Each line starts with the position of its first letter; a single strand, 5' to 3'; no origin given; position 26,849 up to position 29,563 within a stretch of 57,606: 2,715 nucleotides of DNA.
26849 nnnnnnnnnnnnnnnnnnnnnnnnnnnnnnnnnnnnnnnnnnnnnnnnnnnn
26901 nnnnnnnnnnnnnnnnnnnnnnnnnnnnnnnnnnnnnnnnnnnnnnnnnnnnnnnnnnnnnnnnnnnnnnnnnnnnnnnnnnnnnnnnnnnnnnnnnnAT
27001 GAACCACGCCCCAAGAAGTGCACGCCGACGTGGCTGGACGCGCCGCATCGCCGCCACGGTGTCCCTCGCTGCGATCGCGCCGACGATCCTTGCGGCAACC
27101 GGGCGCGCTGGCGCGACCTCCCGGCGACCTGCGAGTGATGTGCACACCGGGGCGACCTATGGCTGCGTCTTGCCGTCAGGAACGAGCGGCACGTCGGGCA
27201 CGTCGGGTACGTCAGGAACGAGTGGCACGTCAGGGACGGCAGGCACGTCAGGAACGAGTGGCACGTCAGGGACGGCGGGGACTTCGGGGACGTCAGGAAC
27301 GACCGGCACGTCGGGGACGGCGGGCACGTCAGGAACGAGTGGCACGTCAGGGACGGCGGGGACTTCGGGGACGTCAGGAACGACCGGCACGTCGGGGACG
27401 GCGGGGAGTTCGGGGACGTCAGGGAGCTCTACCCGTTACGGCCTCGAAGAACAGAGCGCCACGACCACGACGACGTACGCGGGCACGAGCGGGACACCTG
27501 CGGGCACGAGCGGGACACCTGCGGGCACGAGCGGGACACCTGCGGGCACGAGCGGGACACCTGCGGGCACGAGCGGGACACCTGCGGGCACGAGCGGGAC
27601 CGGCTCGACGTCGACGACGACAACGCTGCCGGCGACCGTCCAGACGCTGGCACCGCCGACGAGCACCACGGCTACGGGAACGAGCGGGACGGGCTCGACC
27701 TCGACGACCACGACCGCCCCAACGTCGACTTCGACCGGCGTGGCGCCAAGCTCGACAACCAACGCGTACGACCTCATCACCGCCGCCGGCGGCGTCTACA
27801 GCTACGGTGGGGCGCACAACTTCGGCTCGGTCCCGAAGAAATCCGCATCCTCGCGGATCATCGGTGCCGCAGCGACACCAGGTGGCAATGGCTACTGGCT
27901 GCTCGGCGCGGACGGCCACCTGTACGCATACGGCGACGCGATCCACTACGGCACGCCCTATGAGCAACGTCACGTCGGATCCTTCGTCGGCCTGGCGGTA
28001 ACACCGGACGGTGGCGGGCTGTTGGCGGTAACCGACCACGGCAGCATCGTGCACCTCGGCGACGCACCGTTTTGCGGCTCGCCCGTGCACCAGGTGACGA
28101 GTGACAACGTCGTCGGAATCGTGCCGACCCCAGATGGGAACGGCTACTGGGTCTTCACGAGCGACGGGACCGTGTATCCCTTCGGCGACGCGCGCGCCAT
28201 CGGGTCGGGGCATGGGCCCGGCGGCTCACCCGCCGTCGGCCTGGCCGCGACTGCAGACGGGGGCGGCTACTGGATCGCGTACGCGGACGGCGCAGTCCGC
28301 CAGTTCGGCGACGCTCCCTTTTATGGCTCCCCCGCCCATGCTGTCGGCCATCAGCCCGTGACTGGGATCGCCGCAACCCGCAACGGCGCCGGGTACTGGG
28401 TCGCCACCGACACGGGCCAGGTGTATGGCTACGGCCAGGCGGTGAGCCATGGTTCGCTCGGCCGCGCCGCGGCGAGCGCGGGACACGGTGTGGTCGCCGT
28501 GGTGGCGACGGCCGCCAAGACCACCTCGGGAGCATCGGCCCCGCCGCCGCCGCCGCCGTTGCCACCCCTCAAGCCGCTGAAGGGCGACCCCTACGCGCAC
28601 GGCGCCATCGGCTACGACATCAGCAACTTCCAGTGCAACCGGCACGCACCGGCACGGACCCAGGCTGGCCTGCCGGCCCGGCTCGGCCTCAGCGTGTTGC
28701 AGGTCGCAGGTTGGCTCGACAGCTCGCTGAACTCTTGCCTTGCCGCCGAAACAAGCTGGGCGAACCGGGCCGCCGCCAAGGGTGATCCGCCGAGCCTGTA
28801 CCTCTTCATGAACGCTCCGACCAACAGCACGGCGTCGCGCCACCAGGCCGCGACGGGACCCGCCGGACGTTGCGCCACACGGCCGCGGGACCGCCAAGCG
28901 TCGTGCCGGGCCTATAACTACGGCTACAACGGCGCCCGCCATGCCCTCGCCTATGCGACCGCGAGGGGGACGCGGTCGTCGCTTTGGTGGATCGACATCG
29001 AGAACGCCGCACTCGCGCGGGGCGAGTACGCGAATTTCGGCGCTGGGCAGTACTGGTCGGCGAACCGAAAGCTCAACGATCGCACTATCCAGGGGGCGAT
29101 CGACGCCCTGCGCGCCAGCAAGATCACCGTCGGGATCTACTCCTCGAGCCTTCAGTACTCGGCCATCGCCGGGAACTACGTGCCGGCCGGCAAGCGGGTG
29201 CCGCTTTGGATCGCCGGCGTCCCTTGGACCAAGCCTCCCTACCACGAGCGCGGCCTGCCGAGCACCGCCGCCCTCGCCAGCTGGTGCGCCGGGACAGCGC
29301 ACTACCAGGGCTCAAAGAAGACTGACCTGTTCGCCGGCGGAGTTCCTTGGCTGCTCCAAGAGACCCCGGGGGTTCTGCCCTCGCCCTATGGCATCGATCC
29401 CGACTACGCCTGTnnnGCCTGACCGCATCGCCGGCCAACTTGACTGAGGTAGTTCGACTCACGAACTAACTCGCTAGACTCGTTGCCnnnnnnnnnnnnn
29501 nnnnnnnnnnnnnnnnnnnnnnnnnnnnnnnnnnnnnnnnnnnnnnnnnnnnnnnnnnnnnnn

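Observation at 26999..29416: Unusual secreted mosaic protein: proline-free collagen-like (Gly-Thr-Ser)28 stalk, six-blade propeller-like repeat module and GH25/DUF1906-like C-terminal domain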

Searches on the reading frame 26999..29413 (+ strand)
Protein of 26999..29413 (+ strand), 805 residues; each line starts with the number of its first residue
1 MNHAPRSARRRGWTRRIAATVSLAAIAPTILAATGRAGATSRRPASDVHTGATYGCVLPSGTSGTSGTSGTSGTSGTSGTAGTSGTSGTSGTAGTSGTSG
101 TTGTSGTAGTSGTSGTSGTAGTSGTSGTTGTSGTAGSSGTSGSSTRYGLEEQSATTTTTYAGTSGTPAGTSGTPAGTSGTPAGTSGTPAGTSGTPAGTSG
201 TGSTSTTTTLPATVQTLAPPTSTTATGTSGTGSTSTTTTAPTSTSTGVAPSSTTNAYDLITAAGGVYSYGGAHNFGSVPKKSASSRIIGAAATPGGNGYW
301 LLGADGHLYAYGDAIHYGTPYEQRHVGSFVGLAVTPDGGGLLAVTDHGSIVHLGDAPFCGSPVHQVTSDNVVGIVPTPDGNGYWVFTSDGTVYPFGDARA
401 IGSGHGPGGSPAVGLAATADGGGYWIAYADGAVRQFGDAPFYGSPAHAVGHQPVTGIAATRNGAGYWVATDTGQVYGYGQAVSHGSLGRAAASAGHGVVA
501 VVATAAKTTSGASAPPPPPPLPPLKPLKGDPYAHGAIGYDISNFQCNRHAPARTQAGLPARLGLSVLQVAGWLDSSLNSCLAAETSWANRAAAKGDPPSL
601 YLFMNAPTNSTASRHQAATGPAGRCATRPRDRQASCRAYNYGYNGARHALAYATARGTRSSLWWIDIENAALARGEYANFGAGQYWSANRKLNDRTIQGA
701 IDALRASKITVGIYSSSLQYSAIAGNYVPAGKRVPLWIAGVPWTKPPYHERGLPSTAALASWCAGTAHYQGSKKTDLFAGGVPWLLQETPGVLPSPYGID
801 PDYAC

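Call 3: search_protein_families(library=pfam, proteins=[window:26999-29413:+], max_evalue=1)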
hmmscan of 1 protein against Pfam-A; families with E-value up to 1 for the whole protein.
window:26999-29413:+ (805 aa): 1 family
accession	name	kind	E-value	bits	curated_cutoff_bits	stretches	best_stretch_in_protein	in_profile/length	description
PF01391.23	Collagen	-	2e-11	43.9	27.2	2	61-117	1-57/60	Collagen triple helix repeat (20 copies)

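Call 4: search_protein_families(library=ncbifam, proteins=[window:26999-29413:+], max_evalue=1)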
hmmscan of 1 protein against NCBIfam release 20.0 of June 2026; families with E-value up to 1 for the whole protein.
window:26999-29413:+ (805 aa): 3 families
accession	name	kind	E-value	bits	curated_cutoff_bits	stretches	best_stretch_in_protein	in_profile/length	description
NF038329.2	gly_rich_SclB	equivalog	2.2e-10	40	325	1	55-195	123-261/442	LPXTG-anchored collagen-like adhesin Scl2/SclB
NF038330.1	adhesin_SclA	exception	7.8e-07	29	400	1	49-233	108-281/405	LPXTG-anchored collagen-like adhesin Scl1/SclA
NF046116.1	adhesin_Lcl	equivalog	1.5e-06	27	500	1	58-204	51-197/431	collagen-like adhesin Lcl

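Call 55: list_cluster_members(proteins=[window:26999-29413:+, window:26975-29413:+])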
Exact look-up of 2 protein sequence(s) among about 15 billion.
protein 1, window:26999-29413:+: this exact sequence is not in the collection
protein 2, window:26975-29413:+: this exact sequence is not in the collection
